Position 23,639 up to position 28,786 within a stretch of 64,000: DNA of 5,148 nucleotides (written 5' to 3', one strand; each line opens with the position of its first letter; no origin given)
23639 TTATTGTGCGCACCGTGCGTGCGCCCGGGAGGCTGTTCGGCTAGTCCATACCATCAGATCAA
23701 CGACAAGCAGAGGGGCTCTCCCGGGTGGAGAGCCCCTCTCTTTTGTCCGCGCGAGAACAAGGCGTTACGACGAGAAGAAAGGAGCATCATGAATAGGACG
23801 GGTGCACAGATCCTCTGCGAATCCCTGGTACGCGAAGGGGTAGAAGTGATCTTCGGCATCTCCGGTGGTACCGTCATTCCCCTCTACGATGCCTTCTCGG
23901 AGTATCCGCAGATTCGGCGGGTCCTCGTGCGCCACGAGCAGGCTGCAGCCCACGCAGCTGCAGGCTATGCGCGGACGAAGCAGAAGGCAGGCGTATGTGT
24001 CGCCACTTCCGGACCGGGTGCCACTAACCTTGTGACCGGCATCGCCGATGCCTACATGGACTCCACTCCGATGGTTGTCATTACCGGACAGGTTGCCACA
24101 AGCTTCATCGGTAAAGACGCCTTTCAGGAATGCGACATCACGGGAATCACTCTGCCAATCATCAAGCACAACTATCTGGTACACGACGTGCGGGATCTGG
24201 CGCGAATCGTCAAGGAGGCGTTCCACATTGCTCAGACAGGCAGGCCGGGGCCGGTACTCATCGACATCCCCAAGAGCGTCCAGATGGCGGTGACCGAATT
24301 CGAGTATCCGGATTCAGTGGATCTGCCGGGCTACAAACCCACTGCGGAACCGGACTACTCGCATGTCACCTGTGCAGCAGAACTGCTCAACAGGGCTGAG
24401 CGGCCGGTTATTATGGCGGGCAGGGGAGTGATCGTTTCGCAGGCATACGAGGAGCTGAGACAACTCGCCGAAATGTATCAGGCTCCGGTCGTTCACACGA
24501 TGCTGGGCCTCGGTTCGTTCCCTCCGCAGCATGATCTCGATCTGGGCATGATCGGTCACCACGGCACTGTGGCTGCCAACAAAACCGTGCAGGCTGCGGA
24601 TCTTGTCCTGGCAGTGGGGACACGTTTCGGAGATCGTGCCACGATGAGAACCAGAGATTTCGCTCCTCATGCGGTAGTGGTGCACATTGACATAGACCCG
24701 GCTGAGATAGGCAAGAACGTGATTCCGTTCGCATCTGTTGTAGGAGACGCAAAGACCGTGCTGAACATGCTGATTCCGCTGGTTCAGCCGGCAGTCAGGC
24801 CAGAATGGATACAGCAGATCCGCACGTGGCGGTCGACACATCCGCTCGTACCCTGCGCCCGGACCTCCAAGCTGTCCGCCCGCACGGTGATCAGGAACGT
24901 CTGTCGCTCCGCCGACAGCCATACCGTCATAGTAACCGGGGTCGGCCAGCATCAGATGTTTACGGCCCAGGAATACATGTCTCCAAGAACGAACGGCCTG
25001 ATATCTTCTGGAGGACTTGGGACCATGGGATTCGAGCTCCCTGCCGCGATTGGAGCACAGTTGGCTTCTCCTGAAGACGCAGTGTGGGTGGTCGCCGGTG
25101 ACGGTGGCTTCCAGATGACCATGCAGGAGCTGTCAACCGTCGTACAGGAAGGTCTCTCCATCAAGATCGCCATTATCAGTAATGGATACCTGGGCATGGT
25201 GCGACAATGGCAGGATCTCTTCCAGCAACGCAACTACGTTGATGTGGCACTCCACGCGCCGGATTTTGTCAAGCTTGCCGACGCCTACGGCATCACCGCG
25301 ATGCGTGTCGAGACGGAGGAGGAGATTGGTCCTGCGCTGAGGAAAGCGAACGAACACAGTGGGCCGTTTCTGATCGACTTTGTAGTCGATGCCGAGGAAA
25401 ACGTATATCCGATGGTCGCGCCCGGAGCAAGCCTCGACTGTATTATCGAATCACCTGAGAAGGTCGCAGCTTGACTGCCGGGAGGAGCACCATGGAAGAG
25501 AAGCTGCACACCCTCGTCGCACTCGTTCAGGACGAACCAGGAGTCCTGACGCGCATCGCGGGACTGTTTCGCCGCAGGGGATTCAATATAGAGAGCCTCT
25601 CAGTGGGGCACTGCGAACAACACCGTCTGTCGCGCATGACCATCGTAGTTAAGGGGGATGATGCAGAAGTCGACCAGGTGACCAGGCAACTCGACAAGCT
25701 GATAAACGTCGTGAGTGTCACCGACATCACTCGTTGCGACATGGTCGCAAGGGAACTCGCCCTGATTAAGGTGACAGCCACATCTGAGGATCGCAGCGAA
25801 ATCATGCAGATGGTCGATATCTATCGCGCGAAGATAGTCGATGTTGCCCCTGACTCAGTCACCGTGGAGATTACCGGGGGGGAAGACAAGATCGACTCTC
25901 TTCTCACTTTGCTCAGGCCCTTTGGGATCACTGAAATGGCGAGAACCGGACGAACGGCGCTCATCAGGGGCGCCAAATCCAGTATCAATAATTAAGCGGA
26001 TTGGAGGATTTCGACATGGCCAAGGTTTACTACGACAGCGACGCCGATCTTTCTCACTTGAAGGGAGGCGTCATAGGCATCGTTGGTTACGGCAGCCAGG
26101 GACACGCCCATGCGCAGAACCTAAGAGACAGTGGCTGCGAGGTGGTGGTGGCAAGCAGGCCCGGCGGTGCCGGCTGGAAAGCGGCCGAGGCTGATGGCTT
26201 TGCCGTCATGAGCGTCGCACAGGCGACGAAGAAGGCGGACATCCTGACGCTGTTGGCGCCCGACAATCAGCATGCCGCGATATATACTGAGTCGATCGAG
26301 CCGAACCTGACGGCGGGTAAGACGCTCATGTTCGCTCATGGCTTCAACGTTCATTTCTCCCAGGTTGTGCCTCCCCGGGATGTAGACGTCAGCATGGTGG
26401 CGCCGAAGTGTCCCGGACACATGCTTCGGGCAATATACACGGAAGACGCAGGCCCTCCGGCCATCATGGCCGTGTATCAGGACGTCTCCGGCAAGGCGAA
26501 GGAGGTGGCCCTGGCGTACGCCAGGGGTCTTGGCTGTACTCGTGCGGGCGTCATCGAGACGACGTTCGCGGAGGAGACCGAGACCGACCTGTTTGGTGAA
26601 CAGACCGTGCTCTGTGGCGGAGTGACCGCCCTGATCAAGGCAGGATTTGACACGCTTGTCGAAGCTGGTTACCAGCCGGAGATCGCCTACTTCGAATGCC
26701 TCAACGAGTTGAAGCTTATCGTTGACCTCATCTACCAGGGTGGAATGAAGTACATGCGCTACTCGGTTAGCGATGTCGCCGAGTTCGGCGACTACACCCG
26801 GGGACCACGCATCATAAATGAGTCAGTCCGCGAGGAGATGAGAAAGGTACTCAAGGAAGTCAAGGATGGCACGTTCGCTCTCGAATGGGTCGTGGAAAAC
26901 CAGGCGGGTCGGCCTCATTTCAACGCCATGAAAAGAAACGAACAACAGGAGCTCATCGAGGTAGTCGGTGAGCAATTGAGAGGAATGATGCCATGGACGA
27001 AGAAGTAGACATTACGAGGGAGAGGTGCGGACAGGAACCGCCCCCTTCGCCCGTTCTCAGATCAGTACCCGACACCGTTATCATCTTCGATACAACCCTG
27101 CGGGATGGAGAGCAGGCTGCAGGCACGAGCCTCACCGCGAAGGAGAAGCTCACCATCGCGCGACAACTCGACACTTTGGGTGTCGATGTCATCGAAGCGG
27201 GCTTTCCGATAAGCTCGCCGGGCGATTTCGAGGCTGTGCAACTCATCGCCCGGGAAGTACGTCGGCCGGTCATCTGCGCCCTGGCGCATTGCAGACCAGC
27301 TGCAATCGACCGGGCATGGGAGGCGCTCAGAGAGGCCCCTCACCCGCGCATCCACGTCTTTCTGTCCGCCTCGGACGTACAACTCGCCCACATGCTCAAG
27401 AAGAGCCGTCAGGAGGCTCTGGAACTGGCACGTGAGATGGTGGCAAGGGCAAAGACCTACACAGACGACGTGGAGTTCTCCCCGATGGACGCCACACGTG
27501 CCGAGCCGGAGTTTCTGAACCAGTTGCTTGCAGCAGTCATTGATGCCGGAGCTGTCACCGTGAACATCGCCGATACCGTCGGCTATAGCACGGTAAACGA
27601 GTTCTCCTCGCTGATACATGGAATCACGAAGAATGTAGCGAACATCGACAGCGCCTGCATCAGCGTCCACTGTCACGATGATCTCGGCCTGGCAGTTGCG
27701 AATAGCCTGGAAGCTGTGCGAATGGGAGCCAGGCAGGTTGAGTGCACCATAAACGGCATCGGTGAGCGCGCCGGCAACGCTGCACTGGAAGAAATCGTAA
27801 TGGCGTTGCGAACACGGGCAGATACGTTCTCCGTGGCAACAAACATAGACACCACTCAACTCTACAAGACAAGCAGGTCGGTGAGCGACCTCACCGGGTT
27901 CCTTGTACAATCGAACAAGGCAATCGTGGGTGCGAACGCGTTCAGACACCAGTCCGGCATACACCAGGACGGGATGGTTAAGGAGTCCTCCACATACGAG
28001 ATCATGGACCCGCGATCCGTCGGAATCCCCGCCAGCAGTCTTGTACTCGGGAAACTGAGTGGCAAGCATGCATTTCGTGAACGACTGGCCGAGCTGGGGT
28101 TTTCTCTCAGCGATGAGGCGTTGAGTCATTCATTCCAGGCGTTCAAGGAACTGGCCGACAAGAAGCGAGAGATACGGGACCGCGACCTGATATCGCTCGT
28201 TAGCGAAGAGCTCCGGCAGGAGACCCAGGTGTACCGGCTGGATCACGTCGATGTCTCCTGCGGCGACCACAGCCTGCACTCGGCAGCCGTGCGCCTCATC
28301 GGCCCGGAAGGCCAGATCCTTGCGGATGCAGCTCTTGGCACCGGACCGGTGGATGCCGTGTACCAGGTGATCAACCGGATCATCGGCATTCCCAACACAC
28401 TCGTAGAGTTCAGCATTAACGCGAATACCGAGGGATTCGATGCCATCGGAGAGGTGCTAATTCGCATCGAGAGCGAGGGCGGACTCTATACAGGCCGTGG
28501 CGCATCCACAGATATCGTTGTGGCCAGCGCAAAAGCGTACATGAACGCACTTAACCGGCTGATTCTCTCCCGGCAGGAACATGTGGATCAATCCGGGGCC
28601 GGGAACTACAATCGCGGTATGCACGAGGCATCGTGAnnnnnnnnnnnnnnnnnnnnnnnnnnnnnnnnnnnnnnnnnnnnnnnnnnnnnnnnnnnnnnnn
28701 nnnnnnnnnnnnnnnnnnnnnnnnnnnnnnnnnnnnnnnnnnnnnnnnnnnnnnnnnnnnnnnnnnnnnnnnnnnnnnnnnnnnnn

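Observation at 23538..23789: Leader-peptide transcription attenuator upstream of the ilvBNC-leuACDB supraoperon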

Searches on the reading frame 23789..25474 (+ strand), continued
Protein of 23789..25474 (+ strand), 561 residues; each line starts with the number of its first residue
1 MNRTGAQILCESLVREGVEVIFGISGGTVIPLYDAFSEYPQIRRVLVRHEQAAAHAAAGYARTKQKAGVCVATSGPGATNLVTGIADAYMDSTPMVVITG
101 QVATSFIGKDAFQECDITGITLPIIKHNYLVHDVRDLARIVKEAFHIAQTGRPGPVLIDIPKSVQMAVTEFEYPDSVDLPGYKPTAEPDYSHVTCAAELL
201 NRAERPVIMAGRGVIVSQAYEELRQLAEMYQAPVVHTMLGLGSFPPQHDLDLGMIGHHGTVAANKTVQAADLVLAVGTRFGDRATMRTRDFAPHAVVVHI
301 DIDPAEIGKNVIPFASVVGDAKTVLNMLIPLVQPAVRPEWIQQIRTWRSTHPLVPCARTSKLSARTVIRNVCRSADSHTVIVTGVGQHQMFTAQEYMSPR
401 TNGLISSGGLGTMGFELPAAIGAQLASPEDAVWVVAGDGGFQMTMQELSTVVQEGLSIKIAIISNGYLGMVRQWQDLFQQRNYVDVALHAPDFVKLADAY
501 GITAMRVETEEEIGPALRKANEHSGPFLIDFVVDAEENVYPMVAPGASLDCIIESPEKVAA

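Call 41: find_encoding_contigs(protein=P0051, flank=2000, max_places=2)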
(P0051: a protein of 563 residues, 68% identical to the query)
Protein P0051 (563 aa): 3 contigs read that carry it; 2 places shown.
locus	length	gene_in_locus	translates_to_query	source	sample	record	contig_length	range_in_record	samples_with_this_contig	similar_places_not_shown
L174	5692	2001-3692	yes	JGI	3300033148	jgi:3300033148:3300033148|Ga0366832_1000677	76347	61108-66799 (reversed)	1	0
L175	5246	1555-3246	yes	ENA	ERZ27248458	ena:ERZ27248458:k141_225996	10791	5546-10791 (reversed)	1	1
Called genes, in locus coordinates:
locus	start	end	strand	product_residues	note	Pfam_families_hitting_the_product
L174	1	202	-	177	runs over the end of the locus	PF07998:Peptidase_M54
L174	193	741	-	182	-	PF03266:NTPase_1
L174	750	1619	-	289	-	PF01048:PNP_UDP_1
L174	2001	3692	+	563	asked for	PF02776:TPP_enzyme_N, PF00205:TPP_enzyme_M, PF02775:TPP_enzyme_C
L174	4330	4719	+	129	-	PF16867:DMSP_lyase (weak), PF07883:Cupin_2, PF02311:AraC_binding (weak)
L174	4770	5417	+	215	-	PF01081:Aldolase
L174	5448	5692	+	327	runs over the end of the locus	PF00294:PfkB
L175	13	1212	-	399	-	PF14690:Zn_ribbon_ISL3 (weak), PF13542:HTH_Tnp_ISL3 (faint), PF01610:DDE_Tnp_ISL3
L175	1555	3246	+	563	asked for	PF02776:TPP_enzyme_N, PF00205:TPP_enzyme_M, PF02775:TPP_enzyme_C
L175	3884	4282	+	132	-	PF16867:DMSP_lyase (weak), PF02311:AraC_binding (weak), PF07883:Cupin_2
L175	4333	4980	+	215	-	PF01081:Aldolase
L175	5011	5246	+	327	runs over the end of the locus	PF00294:PfkB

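Call 63: list_cluster_members(proteins=[P0001])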
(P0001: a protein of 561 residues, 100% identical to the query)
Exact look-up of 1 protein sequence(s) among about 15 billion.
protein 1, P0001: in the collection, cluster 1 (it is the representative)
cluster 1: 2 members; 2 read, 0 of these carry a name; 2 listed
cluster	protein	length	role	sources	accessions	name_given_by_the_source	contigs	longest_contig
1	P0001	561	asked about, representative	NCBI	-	-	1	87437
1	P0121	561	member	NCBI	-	-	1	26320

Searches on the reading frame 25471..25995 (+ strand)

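Call 8: search_protein_families(library=ncbifam, proteins=[window:25471-25995:+], max_evalue=1e-10)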
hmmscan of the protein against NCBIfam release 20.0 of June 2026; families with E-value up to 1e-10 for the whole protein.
window:25471-25995:+ (174 aa): 4 families
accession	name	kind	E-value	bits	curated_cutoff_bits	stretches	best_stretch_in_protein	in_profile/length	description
NF008864.0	PRK11895.1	equivalog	2.3e-66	222.5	119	1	12-170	3-161/164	acetolactate synthase small subunit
TIGR00119.1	acolac_sm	equivalog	5.9e-63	211.5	56.9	1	13-167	3-157/158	acetolactate synthase small subunit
NF006036.0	PRK08178.1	equivalog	8.8e-13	48.1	128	1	12-86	11-87/102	acetolactate synthase small subunit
NF005233.0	PRK06737.1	equivalog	4.9e-12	45.8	102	1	13-84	3-74/76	ACT domain-containing protein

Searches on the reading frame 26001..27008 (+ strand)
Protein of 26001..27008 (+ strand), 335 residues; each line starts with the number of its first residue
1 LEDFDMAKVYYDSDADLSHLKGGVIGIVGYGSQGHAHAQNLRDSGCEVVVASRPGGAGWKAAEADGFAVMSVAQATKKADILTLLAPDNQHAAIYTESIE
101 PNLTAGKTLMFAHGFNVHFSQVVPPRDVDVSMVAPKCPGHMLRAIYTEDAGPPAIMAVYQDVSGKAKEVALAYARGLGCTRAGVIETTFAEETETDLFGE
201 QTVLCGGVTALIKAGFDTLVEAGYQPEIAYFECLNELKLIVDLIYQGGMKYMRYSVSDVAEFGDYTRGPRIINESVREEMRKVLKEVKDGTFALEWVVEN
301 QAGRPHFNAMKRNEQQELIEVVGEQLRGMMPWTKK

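Call 8: search_protein_families(library=ncbifam, proteins=[window:26001-27008:+], max_evalue=1e-10)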
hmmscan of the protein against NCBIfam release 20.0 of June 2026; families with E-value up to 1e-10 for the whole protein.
window:26001-27008:+ (335 aa): 4 families
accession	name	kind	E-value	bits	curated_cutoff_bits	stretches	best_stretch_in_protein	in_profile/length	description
NF004017.0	PRK05479.1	equivalog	3.2e-161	535.7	336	1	6-334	1-329/337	ketol-acid reductoisomerase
NF009940.0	PRK13403.1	equivalog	7.6e-145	481.9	406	1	8-334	2-327/335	ketol-acid reductoisomerase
TIGR00465.1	ilvC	equivalog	5e-133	442.9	226.15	1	20-334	1-314/314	ketol-acid reductoisomerase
NF003557.0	PRK05225.1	equivalog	9.5e-53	179.4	713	2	16-207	31-228/491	ketol-acid reductoisomerase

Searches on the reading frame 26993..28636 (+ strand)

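Call 8: search_protein_families(library=ncbifam, proteins=[window:26993-28636:+], max_evalue=1e-10)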
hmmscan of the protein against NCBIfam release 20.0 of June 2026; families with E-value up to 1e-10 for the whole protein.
window:26993-28636:+ (547 aa): 20 families
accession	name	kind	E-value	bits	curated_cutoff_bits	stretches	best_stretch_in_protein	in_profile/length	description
NF002086.0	PRK00915.1-3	equivalog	2.8e-228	758.6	532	1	26-531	4-509/516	2-isopropylmalate synthase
TIGR00973.1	leuA_bact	equivalog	5.9e-210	697.9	598.7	1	29-521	2-494/494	2-isopropylmalate synthase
NF002087.0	PRK00915.1-4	equivalog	1.7e-202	673.5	729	1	26-532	4-511/516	2-isopropylmalate synthase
NF002088.0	PRK00915.1-5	equivalog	6e-189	628.8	697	1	29-531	4-506/514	2-isopropylmalate synthase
NF002084.0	PRK00915.1-1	equivalog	6.3e-182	605.7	748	1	27-528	3-504/523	2-isopropylmalate synthase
NF002085.0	PRK00915.1-2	subfamily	2.2e-140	468.7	517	1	25-525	10-501/504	2-isopropylmalate synthase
TIGR02090.1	LEU1_arch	subfamily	3.6e-111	371.8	484.75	1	29-401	1-361/363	isopropylmalate/citramalate/homocitrate synthases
NF041069.1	IPMS_Sufob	equivalog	5.1e-109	365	600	1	30-407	2-369/371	isopropylmalate synthase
TIGR02660.1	nifV_homocitr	equivalog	1.5e-87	294.3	462.9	1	29-402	2-364/365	homocitrate synthase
TIGR02146.1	LysS_fung_arch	equivalog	4.5e-75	253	413.55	1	31-383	1-341/344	homocitrate synthase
NF042434.1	IPMS_Lepto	equivalog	4.9e-69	233.1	500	1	27-391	4-373/374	2-isopropylmalate synthase LeuA2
TIGR00977.1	citramal_synth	equivalog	2.1e-64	217.7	450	1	29-521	2-514/526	citramalate synthase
NF002991.1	PRK03739.1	subfamily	4.4e-51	174.2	455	1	32-522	30-550/550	2-isopropylmalate synthase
NF042433.1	CitmalDyn_Leptosp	equivalog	1.2e-47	162.7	950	1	28-464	7-441/514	(R)-citramalate synthase CimA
TIGR00970.1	leuA_yeast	equivalog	1.3e-39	136.2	697.4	1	33-523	31-562/564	2-isopropylmalate synthase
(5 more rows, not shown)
